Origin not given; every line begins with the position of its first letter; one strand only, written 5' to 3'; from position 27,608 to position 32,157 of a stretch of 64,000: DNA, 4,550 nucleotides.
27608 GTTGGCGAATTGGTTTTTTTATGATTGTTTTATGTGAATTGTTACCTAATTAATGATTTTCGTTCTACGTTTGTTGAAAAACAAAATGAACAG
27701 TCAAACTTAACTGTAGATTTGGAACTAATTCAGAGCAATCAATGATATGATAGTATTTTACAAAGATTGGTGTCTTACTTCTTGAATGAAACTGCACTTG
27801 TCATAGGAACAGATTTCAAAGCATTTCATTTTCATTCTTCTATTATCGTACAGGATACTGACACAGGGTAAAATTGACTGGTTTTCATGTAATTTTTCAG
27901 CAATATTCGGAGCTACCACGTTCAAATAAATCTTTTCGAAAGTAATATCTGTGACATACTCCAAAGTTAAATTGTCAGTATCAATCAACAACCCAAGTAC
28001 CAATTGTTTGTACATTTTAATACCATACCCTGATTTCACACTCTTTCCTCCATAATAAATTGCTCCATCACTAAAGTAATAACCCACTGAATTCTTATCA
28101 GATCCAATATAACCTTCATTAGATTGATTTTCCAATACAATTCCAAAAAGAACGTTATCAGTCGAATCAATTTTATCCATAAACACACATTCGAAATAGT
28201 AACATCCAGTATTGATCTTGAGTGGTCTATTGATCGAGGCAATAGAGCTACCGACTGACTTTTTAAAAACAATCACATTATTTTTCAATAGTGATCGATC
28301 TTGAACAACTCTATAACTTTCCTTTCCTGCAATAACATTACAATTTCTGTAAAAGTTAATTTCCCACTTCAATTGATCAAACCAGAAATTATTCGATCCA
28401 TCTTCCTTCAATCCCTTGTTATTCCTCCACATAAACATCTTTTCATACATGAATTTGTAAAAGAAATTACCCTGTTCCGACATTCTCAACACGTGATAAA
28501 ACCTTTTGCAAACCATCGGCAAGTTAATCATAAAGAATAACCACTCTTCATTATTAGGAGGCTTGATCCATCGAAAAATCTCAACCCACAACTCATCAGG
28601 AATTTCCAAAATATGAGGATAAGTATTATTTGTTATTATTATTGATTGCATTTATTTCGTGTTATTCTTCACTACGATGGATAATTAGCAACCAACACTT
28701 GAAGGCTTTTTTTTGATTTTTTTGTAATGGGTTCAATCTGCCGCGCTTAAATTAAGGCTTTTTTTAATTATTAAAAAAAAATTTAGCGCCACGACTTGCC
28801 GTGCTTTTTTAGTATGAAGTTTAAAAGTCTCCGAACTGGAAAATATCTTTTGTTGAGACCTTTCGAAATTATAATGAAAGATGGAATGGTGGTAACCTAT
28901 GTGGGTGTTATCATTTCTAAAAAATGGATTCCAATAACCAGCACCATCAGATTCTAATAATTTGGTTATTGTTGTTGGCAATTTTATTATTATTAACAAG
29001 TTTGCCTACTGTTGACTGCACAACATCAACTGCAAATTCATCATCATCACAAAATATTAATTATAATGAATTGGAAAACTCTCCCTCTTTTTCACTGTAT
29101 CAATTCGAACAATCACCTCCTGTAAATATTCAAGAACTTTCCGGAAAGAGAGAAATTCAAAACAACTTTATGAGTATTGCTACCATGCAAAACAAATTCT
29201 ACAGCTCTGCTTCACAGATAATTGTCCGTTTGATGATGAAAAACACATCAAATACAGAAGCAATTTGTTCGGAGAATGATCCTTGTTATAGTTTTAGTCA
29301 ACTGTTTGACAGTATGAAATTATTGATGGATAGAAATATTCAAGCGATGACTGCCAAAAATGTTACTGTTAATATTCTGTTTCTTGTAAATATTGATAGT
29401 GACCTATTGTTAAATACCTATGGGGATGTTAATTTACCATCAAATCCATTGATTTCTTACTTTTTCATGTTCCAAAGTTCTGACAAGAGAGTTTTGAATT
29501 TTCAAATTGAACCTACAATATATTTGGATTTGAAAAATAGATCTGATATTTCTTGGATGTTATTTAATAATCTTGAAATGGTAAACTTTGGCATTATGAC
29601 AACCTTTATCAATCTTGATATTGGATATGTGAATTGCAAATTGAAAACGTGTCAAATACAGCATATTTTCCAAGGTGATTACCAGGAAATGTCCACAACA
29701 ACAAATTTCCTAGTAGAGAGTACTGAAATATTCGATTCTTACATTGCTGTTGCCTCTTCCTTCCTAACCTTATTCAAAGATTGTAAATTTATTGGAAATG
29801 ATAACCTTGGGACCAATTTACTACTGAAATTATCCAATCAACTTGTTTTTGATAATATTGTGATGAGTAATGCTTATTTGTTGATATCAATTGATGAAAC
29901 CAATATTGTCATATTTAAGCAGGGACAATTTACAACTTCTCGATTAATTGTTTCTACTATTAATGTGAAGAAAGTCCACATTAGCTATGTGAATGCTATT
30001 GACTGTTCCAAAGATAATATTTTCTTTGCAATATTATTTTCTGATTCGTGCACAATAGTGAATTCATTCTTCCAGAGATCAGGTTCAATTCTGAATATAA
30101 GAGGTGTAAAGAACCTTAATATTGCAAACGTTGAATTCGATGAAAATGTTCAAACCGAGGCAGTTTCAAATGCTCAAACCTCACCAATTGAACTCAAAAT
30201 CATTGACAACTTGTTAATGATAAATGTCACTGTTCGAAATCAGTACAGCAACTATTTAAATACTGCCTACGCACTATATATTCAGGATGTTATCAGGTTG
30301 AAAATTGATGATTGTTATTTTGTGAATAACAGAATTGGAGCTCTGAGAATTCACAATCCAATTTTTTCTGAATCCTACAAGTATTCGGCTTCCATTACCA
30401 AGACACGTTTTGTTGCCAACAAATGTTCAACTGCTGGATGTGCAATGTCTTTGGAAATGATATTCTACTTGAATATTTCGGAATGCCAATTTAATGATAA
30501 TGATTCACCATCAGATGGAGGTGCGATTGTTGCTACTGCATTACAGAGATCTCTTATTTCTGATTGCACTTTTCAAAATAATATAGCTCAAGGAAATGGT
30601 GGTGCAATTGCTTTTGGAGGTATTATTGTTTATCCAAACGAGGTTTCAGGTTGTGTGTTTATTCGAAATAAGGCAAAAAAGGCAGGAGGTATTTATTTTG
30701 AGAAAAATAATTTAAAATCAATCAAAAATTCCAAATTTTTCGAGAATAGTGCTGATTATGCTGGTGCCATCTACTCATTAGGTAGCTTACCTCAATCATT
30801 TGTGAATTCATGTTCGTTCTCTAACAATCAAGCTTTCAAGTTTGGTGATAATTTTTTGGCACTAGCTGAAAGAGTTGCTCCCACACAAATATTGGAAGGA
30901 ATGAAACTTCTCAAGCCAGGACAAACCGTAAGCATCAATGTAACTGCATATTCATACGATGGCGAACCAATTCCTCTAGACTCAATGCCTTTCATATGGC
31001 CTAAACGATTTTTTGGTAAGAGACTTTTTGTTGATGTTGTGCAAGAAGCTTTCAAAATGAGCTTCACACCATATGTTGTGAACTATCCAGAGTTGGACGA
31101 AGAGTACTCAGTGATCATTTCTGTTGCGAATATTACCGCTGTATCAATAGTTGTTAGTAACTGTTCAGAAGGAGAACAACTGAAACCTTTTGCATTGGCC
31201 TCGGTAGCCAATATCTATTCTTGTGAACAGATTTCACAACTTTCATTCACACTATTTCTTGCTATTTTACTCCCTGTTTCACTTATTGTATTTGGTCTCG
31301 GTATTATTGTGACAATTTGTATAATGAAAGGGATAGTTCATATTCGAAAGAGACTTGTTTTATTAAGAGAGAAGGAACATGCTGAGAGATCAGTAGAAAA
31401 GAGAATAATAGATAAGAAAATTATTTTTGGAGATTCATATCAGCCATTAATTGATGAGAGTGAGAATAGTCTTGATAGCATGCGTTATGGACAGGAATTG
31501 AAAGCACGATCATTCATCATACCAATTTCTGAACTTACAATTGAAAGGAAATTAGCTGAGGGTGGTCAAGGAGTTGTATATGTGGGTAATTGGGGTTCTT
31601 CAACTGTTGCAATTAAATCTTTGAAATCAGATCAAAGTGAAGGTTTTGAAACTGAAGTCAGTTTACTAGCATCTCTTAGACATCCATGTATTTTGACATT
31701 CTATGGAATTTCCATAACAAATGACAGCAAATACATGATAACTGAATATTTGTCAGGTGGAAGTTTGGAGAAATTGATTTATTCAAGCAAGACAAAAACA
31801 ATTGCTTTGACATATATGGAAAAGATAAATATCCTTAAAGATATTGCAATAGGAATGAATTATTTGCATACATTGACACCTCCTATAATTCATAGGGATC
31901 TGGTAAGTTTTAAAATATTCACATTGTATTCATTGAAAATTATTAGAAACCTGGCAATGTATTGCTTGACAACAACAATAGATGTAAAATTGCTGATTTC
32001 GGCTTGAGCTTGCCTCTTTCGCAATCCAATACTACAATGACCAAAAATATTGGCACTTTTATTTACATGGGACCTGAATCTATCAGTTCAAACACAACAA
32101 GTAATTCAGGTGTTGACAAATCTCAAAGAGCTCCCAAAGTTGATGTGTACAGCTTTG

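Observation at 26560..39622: Cluster of parallel beta-helix (PbH1) protein genes: a degraded relic, a receptor kinase and a 1946-aa triple beta-helix protein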

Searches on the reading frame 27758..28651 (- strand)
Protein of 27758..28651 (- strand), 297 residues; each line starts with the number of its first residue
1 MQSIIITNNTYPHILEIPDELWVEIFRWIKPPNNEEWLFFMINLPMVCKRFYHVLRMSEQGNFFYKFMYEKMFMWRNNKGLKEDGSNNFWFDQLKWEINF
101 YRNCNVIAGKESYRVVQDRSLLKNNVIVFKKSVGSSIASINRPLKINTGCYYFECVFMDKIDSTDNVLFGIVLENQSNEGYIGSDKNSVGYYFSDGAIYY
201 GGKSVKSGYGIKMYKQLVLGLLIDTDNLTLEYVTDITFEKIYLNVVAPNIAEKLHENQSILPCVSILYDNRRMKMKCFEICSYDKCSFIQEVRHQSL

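Call 4: search_protein_families(library=pfam, proteins=[window:27758-28651:-], max_evalue=0.01)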
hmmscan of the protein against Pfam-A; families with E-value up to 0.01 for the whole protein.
window:27758-28651:- (297 aa): 2 families
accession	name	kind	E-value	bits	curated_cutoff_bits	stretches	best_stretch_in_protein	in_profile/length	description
PF00646.38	F-box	-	0.0013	19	20.5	1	14-58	1-38/43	F-box domain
PF00622.36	SPRY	-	0.0019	18.7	26.3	1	151-233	2-83/121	SPRY domain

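Call 11: find_encoding_contigs(protein=window:27758-28651:-, flank=3000, max_places=3)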
Protein window:27758-28651:- (297 aa): no gene with exactly this product is on record in the collection.

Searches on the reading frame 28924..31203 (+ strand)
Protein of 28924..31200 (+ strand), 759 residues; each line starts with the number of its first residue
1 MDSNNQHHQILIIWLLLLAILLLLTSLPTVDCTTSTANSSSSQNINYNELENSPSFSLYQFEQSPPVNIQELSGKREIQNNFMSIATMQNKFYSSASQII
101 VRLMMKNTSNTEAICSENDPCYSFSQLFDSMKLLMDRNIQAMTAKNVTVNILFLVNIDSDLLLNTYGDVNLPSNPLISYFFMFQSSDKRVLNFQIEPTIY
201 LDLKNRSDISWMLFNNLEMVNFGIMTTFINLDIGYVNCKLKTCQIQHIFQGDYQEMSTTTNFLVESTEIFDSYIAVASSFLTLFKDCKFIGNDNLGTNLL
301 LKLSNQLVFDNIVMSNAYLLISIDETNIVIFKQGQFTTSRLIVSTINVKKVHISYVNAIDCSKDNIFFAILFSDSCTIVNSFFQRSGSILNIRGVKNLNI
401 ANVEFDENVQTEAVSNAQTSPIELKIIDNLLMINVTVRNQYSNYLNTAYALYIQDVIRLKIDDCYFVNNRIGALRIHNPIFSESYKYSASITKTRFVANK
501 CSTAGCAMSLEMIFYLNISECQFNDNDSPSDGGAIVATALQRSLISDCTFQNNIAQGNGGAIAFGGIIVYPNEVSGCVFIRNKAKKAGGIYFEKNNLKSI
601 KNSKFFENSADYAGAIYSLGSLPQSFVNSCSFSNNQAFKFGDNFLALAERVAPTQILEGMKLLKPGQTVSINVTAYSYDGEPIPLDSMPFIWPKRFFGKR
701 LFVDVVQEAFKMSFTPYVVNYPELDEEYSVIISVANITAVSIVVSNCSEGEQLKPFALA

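Call 25: search_protein_families(library=pfam, proteins=[window:28924-31200:+], max_evalue=1)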
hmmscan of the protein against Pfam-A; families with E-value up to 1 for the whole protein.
window:28924-31200:+ (759 aa): 3 families
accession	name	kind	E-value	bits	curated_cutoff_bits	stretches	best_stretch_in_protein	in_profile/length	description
PF02415.23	Chlam_PMP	-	1.1e-08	34.8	20.6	1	547-563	1-17/19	Chlamydia polymorphic membrane protein (Chlamydia_PMP) repeat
PF17943.6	HOCHOB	-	0.0068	17.6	26.3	1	373-446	48-118/120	Homeobox-cysteine loop-homeobox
PF06480.20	FtsH_ext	-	0.039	14.6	25.5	1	11-51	1-35/103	FtsH Extracellular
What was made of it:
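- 30556..30873 (+): Pmp-type 'GGAI ... FxxN' repeats in the kinase ectodomain (aa ~545-650). Pfam Chlam_PMP 34.8 bits (cut-off 20.6), call 25.
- On Chlamydia Pmp repeat (PF02415 / TIGR01376): kinase ectodomain: 34.8 bits against 20.6 (call 25).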

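Call 28: search_protein_families(library=ncbifam, proteins=[window:28924-31200:+], max_evalue=0.1)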
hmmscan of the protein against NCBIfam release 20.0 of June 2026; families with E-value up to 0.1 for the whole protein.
window:28924-31200:+ (759 aa): 1 family
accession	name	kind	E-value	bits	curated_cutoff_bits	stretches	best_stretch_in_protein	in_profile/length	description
TIGR01376.1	POMP_repeat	repeat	3.8e-05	23.3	15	1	547-569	4-26/28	polymorphic outer membrane protein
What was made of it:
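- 30556..30873 (+): TIGR01376 POMP_repeat 23.3 bits (cut-off 15), call 28.
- Closest known: Chlamydial polymorphic membrane protein. Same: GGAI/FxxN repeats above the Pfam and TIGRFAM cut-offs (calls 25, 28).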

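Call 66: predict_structure(protein=window:29014-31203:+)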
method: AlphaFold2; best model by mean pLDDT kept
length: 730 residues; sequences in the alignment: 1
mean_pLDDT: 34.9   pTM: 0.33
mean pLDDT of the five models: 34.9, 25.5, 25.0, 24.1, 22.1
residues with pLDDT >= 90: 0; 70-90: 0; 50-70: 50; < 50: 680
segments of 3 or more residues with pLDDT < 50: 1-359, 361-365, 376-406, 408-410, 412-420, 439-443, 447-457, 468-483, 497-519, 521-730
pLDDT, mean of each block of 10 residues (from residue 1): 30 32 32 30 35 36 37 36 38 43 44 39 38 36 33 34 30 32 28 27 25 24 27 29 27 28 30 31 32 32 29 28 30 30 41 42 49 43 34 44 47 42 54 51 46 44 51 43 48 51 44 45 38 37 31 29 30 29 25 29 24 28 33 32 31 30 30 35 29 28 27 31 27
secondary structure, 60 per line:
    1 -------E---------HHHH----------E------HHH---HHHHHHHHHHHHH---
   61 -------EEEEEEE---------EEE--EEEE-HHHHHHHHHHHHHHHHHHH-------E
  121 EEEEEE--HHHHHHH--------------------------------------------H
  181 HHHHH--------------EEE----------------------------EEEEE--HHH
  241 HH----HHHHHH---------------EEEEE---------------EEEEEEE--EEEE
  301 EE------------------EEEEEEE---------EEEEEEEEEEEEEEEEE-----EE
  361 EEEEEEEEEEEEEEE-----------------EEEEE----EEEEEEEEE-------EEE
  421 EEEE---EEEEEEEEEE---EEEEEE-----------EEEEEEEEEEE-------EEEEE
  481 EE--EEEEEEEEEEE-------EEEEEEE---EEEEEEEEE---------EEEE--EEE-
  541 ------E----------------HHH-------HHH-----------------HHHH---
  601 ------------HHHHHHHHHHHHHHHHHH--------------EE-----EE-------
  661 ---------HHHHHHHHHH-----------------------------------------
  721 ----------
elements in order (helices of 4 or more, strands of 3 or more residues): H18-21 H45-57 E68-74 E84-86 E89-92 H94-112 E120-126 H129-135 H180-185 E200-202 E231-235 H238-242 H247-252 E268-272 E288-294 E297-302 E321-327 E337-353 E359-375 E393-397 E402-410 E418-424 E428-437 E441-446 E458-468 E476-482 E485-495 E503-509 E513-521 E531-534 E537-539 H594-597 H613-630 H670-679
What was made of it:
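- On Chlamydia Pmp repeat: kinase ectodomain: Single-sequence AF2 model with pLDDT 35 (call 66).
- The AF2 model of the ectodomain was unusable (pLDDT 35, call 66).
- Tried and rejected: The single-sequence AF2 model was unusable, pLDDT 35 (call 66).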

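Call 71: search_solved_structures(query=window:29014-31203:+, max_evalue=1)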
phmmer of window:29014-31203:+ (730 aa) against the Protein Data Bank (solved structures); distinct sequences matched with E-value up to 1: 3.
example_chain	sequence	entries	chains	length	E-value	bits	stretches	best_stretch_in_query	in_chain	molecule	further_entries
3p0g_B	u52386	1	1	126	0.48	12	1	530-589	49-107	Camelid Antibody Fragment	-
6h7j_C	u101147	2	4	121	0.53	11.8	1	530-589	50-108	Camelid antibody fragment Nb80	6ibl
7bu6_B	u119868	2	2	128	0.94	11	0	530-589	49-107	camelid antibody fragment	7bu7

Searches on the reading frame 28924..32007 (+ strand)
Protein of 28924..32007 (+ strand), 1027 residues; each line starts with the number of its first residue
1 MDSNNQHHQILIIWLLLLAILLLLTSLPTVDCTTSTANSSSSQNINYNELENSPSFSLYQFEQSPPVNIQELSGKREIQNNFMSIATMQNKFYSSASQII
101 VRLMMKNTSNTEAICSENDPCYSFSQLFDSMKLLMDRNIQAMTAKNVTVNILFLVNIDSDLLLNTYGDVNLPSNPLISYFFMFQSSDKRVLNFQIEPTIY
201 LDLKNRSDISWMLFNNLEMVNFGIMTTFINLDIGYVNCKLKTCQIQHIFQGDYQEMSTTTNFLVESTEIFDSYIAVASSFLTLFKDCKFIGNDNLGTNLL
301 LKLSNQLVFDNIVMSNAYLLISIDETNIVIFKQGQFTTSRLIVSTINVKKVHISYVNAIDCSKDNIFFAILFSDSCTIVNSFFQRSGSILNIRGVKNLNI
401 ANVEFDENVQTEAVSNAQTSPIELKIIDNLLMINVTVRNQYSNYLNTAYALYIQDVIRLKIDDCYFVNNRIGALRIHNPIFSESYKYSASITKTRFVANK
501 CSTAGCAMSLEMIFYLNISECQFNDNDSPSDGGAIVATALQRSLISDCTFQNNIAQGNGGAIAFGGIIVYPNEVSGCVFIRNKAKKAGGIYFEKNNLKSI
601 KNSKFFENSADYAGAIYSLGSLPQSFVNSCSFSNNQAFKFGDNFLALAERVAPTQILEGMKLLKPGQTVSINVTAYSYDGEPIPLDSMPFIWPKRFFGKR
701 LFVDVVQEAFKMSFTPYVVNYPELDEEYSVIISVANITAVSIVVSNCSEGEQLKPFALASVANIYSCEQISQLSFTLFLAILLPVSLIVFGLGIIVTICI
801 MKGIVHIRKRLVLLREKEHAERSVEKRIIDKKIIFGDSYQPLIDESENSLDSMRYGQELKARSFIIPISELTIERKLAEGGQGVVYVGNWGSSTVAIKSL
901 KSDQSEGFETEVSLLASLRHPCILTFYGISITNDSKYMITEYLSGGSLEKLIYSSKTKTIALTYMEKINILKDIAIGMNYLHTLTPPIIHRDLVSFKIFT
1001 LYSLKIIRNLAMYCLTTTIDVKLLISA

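Call 4: search_protein_families(library=pfam, proteins=[window:28924-32007:+], max_evalue=0.01)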
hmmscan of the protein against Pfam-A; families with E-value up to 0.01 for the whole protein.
window:28924-32007:+ (1027 aa): 4 families
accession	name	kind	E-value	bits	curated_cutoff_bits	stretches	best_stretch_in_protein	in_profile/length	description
PF07714.23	PK_Tyr_Ser-Thr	-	2.2e-20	73.5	23.1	1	871-996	1-131/258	Protein tyrosine and serine/threonine kinase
PF00069.31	Pkinase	-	5.5e-17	62.5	31.7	1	873-993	3-124/263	Protein kinase domain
PF02415.23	Chlam_PMP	-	7.2e-08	32.3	20.6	0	547-563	1-17/19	Chlamydia polymorphic membrane protein (Chlamydia_PMP) repeat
PF17943.6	HOCHOB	-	0.0049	18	26.3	0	373-446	48-118/120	Homeobox-cysteine loop-homeobox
